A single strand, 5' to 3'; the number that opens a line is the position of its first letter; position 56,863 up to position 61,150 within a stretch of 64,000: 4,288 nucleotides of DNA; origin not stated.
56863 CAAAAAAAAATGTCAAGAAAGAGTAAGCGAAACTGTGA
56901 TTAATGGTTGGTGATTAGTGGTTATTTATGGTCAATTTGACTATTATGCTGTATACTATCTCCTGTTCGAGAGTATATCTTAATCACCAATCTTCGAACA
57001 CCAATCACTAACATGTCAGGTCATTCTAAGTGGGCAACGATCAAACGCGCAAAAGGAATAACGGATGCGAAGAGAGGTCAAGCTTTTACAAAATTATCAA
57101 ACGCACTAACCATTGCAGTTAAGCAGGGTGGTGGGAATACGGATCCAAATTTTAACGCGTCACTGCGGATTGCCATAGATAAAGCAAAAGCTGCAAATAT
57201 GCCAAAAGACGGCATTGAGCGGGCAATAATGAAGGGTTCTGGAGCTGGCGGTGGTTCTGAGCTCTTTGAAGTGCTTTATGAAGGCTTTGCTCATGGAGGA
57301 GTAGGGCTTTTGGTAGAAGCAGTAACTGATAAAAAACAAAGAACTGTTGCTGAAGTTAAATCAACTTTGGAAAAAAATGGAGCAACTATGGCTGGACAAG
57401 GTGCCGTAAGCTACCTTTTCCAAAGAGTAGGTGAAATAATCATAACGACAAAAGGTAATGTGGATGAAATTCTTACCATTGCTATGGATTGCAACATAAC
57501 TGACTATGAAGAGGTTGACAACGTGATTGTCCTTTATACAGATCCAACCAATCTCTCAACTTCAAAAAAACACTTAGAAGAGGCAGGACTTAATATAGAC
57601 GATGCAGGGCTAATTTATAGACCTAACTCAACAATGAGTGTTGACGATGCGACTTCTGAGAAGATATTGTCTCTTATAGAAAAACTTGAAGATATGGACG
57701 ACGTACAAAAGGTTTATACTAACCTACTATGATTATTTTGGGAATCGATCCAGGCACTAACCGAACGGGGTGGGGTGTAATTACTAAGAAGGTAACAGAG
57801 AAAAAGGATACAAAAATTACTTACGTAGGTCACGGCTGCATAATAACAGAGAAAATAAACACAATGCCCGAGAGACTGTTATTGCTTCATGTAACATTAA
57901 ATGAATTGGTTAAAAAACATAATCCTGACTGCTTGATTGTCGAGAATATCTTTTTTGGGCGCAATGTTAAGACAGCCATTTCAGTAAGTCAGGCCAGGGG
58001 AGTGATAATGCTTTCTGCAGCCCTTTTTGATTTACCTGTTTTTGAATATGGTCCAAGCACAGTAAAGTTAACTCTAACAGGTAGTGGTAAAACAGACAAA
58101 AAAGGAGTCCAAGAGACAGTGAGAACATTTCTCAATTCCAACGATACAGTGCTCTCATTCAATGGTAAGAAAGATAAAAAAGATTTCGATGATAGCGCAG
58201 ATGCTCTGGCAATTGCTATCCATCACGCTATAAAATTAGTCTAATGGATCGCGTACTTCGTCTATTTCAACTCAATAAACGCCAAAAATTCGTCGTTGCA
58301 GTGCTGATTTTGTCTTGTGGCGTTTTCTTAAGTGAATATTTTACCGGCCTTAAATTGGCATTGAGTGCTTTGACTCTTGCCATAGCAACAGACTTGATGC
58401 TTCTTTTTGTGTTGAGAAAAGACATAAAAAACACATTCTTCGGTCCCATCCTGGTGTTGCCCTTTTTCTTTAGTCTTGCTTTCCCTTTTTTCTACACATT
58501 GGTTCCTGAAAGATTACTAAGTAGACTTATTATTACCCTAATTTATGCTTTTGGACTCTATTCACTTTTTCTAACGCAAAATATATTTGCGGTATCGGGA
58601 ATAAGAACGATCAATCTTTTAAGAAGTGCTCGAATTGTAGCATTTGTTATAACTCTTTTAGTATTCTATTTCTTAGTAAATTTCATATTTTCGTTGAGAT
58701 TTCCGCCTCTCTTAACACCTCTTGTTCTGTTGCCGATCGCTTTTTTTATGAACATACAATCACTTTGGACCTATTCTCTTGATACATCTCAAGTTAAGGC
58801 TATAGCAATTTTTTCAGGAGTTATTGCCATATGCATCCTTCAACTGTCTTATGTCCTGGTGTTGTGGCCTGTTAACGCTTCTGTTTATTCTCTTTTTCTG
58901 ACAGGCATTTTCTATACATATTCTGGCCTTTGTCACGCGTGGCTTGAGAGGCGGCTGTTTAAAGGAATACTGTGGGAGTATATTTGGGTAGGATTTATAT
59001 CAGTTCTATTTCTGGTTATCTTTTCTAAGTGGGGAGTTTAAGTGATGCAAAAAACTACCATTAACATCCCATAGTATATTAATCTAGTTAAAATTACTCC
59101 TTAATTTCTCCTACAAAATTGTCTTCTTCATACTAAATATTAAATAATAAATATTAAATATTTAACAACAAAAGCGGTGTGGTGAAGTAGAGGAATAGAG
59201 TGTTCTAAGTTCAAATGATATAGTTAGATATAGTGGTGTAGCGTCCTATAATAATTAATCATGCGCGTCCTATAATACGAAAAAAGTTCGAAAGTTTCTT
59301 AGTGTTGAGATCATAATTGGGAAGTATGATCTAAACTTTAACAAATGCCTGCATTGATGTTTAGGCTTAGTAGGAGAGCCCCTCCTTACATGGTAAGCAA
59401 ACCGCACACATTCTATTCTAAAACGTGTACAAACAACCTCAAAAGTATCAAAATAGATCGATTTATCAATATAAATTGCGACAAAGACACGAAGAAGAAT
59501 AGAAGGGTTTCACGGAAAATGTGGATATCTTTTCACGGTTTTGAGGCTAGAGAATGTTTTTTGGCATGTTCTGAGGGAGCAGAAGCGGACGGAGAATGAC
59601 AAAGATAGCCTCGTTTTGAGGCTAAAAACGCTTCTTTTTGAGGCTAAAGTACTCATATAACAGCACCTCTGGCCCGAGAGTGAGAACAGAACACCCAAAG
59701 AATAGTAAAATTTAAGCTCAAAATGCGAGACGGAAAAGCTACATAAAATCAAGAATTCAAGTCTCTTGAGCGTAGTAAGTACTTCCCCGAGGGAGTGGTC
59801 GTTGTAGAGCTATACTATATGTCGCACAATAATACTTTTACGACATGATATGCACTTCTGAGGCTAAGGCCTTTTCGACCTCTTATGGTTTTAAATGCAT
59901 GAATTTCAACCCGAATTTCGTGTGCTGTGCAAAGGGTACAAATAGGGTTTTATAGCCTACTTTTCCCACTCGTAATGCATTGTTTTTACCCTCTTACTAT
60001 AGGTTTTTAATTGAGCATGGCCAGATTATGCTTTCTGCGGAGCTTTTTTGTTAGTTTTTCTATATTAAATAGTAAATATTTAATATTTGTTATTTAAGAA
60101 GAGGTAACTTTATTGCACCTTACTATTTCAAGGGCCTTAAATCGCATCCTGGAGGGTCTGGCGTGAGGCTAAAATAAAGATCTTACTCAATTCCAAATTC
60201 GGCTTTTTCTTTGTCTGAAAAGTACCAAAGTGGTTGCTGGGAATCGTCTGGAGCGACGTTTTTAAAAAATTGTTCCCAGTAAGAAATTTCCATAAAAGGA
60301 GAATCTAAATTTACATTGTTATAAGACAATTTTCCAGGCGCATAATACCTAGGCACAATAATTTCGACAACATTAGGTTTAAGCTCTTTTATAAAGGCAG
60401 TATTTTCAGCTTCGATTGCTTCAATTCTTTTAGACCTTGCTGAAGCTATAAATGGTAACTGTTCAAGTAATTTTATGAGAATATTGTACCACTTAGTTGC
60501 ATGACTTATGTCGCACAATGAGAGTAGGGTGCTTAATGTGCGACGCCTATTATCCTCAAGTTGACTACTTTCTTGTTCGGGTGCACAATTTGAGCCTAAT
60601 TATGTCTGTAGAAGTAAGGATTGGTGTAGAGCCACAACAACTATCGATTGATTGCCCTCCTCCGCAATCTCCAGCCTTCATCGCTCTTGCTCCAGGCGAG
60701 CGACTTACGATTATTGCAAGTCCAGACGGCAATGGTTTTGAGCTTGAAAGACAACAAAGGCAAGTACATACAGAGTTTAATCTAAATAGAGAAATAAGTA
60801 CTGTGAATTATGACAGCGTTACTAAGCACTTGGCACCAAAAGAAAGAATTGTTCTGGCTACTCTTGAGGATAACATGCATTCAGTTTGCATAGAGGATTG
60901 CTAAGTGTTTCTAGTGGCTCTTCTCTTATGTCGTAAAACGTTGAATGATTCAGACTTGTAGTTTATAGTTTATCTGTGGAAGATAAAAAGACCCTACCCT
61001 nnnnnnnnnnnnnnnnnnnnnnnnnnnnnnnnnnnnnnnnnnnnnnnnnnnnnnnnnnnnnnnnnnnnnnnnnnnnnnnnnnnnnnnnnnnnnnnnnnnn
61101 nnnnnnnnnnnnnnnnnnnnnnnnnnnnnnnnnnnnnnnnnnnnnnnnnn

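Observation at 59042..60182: A 1.1-kb ORF-poor region next to the recombinase gene, dense with short repeats and hairpins: a candidate large ncRNA, replication or recombination locus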

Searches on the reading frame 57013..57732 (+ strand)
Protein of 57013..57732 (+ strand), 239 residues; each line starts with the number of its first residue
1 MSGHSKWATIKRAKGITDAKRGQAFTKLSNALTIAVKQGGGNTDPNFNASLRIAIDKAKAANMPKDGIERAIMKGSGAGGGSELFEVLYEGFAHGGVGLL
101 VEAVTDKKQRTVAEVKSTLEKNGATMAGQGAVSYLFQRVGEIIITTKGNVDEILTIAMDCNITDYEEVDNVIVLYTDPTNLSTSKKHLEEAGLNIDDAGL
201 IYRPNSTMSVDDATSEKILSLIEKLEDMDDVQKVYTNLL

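Call 10: search_protein_families(library=pfam, proteins=[window:57013-57732:+], max_evalue=0.1)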
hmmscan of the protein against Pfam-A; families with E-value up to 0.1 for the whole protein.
window:57013-57732:+ (239 aa): 2 families
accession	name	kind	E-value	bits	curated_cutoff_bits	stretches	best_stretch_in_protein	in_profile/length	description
PF01709.26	Transcrip_reg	-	1.5e-46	158.4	27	1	86-238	3-160/160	TACO1/YebC second and third domain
PF20772.2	TACO1_YebC_N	-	5.7e-28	97.6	36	1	5-77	1-72/73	TACO1/YebC protein N-terminal domain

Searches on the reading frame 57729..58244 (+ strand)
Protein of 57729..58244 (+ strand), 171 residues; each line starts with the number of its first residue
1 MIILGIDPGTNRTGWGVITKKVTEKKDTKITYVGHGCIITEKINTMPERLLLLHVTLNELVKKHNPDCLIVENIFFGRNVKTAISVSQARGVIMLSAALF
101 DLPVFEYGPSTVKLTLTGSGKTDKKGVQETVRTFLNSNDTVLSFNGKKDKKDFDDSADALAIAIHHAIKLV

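Call 10: search_protein_families(library=pfam, proteins=[window:57729-58244:+], max_evalue=0.1)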
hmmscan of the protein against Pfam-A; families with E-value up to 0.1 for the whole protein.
window:57729-58244:+ (171 aa): 2 families
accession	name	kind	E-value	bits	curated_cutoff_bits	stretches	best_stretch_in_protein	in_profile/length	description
PF02075.23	RuvC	-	3.1e-37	128.2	22.2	1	3-166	1-148/148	Crossover junction endodeoxyribonuclease RuvC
PF04848.19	Pox_A22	-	0.017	15.7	22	1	110-168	90-141/143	Poxvirus A22 protein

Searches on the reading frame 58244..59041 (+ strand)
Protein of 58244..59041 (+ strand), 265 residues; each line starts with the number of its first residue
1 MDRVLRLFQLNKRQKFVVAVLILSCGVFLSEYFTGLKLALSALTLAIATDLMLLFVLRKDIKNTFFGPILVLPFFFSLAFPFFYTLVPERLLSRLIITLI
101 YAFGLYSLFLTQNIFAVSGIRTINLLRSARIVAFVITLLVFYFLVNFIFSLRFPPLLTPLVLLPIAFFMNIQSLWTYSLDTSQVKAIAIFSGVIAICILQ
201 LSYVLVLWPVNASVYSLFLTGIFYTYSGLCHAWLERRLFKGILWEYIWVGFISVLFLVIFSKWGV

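Call 10: search_protein_families(library=pfam, proteins=[window:58244-59041:+], max_evalue=0.1)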
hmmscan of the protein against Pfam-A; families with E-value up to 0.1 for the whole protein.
window:58244-59041:+ (265 aa): 1 family
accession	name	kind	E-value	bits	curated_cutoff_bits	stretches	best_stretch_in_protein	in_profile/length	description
PF18900.5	DUF5656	-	1.2e-07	31.7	23.3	1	38-257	26-239/242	Protein of unknown function (DUF5656)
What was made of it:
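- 58244..59041 (+): DUF5656 membrane-protein gene, the invariant upstream neighbour (after yebC and ruvC). Pfam DUF5656 1e-07 (call 10).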

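Call 13: find_encoding_contigs(protein=window:58244-59041:+, flank=10000, max_places=10)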
Protein window:58244-59041:+ (265 aa): 8 contigs read that carry it; 6 places shown.
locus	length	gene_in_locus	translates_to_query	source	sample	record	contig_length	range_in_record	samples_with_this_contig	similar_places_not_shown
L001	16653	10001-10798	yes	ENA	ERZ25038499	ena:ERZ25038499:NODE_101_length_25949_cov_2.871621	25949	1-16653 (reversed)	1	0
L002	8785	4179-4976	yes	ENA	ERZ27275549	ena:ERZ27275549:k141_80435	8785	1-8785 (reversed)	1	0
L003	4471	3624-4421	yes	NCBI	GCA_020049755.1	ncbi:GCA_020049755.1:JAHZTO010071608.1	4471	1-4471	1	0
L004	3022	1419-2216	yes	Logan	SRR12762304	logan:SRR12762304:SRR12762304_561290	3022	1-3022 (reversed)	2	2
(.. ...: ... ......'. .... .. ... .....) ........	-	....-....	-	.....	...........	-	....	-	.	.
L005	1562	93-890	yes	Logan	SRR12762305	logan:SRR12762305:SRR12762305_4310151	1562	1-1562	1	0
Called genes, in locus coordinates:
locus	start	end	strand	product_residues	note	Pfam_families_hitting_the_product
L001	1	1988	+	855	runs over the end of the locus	PF17900:Peptidase_M1_N, PF01433:Peptidase_M1, PF11838:ERAP1_C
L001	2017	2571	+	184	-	PF08207:EFP_N, PF01132:EFP, PF09285:Elong-fact-P_C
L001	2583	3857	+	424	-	PF07690:MFS_1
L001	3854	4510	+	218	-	-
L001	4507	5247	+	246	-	PF00849:PseudoU_synth_2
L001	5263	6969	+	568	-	PF00999:Na_H_Exchanger, PF02254:TrkA_N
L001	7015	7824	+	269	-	-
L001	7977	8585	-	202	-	-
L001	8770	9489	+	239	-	PF20772:TACO1_YebC_N, PF01709:Transcrip_reg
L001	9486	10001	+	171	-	PF02075:RuvC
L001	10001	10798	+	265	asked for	PF18900:DUF5656 (weak)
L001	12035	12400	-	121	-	-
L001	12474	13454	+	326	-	PF02899:Phage_int_SAM_1, PF00589:Phage_integrase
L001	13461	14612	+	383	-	PF00150:Cellulase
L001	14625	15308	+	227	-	PF13424:TPR_12 (faint), PF13374:TPR_10 (weak)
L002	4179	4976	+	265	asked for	PF18900:DUF5656 (weak)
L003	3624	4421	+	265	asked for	PF18900:DUF5656 (weak)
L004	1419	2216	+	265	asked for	PF18900:DUF5656 (weak)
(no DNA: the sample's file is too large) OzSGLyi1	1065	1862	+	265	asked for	PF18900:DUF5656 (weak)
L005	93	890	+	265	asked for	PF18900:DUF5656 (weak)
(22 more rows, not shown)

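Call 16: find_related_loci(query=window:58244-59041:+, collection=genome_contigs, flank=6000)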
Query window:58244-59041:+ (265 aa) in genome_contigs; peptide patterns used: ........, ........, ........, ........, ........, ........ (x = any residue, [..] = any of these).
248 stretches matched a pattern; 33 encode a relative of the query (tblastn E <= 1e-3); 32 distinct loci.
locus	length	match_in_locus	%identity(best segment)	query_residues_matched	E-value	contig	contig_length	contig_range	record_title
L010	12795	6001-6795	85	1-265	1e-145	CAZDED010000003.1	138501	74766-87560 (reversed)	MAG TPA_asm: uncultured Gammaproteobacteria bacterium isolate SRP278252_co2_138 genome assembly, contig: NODE_146_length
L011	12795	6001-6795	88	1-265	2e-144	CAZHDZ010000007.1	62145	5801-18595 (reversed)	MAG TPA_asm: uncultured Gammaproteobacteria bacterium isolate SRP286056_co1_222 genome assembly, contig: NODE_445_length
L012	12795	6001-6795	87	1-265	8e-144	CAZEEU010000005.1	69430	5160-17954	MAG TPA_asm: uncultured Gammaproteobacteria bacterium isolate SRP286056_co1_676 genome assembly, contig: NODE_336_length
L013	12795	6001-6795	82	1-265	4e-142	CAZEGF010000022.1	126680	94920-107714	MAG TPA_asm: uncultured Gammaproteobacteria bacterium isolate SRP135725_co2_582 genome assembly, contig: k141_3852637, w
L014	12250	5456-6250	84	1-265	3e-137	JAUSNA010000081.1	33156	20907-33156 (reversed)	MAG: Candidatus Levyibacteriota bacterium isolate E19_metabat.bin.104 E19_k141_775544, whole genome shotgun sequence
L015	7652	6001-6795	81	1-265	5e-134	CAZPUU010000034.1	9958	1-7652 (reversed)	MAG TPA_asm: uncultured Gammaproteobacteria bacterium isolate SRP192515_co2_165 genome assembly, contig: NODE_5783_lengt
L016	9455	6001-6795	83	1-265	1e-128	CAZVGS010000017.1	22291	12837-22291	MAG TPA_asm: uncultured Gammaproteobacteria bacterium isolate binchicken_co16_182 genome assembly, contig: NODE_3890_len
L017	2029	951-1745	82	1-265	8e-137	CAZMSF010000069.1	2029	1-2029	MAG TPA_asm: uncultured Gammaproteobacteria bacterium isolate SRP135725_co1_372 genome assembly, contig: NODE_116453_len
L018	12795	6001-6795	82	1-265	8e-127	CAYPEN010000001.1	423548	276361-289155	MAG TPA_asm: uncultured Gammaproteobacteria bacterium isolate SRP263991_co5_217 genome assembly, contig: NODE_12_length_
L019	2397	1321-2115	82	1-265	3e-132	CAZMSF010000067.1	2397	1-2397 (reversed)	MAG TPA_asm: uncultured Gammaproteobacteria bacterium isolate SRP135725_co1_372 genome assembly, contig: NODE_87638_leng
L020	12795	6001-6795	84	1-265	5e-145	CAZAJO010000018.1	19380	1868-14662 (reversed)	MAG TPA_asm: uncultured Gammaproteobacteria bacterium isolate SRP342105_co1_429 genome assembly, contig: NODE_3753_lengt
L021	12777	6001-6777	77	7-265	1e-125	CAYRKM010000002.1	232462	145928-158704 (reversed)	MAG TPA_asm: uncultured Gammaproteobacteria bacterium isolate SRP292972_co1_108 genome assembly, contig: NODE_73_length_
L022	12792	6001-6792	59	1-264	7e-102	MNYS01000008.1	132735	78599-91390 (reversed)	MAG: Candidatus Levybacteria bacterium CG2_30_37_29 cg2_3.0_scaffold_75_c, whole genome shotgun sequence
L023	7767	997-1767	58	9-265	7e-96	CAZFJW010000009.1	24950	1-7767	MAG TPA_asm: uncultured Gammaproteobacteria bacterium isolate SRP342105_co1_31 genome assembly, contig: NODE_2619_length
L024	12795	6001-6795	59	1-265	1e-95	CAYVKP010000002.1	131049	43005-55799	MAG TPA_asm: uncultured Gammaproteobacteria bacterium isolate SRP200132_co1_547 genome assembly, contig: NODE_116_length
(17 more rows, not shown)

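Call 24: search_protein_families(library=ncbifam, proteins=[window:58244-59041:+], max_evalue=0.01)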
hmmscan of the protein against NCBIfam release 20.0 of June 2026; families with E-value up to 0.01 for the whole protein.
window:58244-59041:+ (265 aa): 0 families

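Call 63: search_protein_families(library=phrogs, proteins=[window:58244-59041:+], max_evalue=0.01)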
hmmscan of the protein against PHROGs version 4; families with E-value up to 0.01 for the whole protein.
window:58244-59041:+ (265 aa): 0 families

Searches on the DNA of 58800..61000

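Call 4: search_rna_families(source=window, start=58800, end=61000, threshold=evalue, max_evalue=10, show_alignments=3)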
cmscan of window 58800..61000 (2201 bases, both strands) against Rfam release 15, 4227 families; matches with E-value up to 10: 2.
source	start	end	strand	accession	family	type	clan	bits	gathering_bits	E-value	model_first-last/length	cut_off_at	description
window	59485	59541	-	RF00097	snoR71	Gene; snRNA; snoRNA; CD-box;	-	16.1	40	8.6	1-107/107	no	Plant small nucleolar RNA R71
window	59445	59551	-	RF02706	TeloSII_ncR30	Gene; sRNA;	-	13.2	86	5.3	1-226/226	no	TeloSII non coding RNA 30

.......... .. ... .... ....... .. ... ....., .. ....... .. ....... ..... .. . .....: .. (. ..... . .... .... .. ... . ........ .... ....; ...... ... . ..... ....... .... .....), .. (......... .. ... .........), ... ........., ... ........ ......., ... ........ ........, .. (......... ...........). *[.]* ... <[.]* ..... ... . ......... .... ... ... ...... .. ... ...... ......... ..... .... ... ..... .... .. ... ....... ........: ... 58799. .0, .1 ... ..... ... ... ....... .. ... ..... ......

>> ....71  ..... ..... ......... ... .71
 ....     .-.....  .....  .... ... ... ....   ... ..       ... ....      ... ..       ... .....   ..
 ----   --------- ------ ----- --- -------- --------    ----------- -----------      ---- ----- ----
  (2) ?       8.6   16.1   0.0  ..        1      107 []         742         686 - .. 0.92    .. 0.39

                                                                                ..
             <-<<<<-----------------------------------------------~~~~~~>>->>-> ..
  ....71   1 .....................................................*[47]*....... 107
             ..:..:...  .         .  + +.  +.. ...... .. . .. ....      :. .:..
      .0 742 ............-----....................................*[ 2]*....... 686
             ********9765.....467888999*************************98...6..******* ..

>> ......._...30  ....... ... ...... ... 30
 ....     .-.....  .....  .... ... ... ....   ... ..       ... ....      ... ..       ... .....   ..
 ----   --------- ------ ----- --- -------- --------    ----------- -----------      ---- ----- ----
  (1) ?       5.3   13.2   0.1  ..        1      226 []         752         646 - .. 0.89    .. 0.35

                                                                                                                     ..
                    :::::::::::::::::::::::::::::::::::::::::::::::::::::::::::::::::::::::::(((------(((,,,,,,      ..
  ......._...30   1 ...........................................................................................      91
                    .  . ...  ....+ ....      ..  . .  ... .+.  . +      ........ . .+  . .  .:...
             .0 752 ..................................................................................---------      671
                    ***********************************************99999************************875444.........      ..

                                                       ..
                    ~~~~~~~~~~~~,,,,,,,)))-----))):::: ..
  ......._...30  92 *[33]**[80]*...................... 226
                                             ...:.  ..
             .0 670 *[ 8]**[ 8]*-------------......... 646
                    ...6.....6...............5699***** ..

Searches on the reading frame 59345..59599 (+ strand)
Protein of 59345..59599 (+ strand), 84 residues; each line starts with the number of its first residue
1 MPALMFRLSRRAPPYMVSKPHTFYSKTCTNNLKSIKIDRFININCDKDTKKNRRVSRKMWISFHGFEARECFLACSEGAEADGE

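Call 10: search_protein_families(library=pfam, proteins=[window:59345-59599:+], max_evalue=0.1)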
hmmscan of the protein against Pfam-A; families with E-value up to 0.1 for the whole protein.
window:59345-59599:+ (84 aa): 2 families
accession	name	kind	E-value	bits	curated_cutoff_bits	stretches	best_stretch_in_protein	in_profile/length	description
PF08709.17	Ins145_P3_rec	-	0.026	14.1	23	1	33-80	4-43/213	Inositol 1,4,5-trisphosphate/ryanodine receptor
PF24315.1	DUF7489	-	0.033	14.4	27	1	37-62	23-48/65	Domain of unknown function (DUF7489)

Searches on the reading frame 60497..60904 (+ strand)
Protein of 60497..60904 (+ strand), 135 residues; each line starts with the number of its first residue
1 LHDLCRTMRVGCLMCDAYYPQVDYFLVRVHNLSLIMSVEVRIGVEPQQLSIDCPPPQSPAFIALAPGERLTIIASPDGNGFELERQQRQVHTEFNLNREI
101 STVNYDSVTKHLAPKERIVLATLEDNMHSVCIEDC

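Call 10: search_protein_families(library=pfam, proteins=[window:60497-60904:+], max_evalue=0.1)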
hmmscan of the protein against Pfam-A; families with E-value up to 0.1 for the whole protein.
window:60497-60904:+ (135 aa): 0 families

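Call 24: search_protein_families(library=ncbifam, proteins=[window:60497-60904:+], max_evalue=0.01)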
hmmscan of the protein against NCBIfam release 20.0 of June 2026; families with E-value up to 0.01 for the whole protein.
window:60497-60904:+ (135 aa): 0 families

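Call 63: search_protein_families(library=phrogs, proteins=[window:60497-60904:+], max_evalue=0.01)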
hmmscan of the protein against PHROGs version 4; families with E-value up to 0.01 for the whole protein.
window:60497-60904:+ (135 aa): 0 families
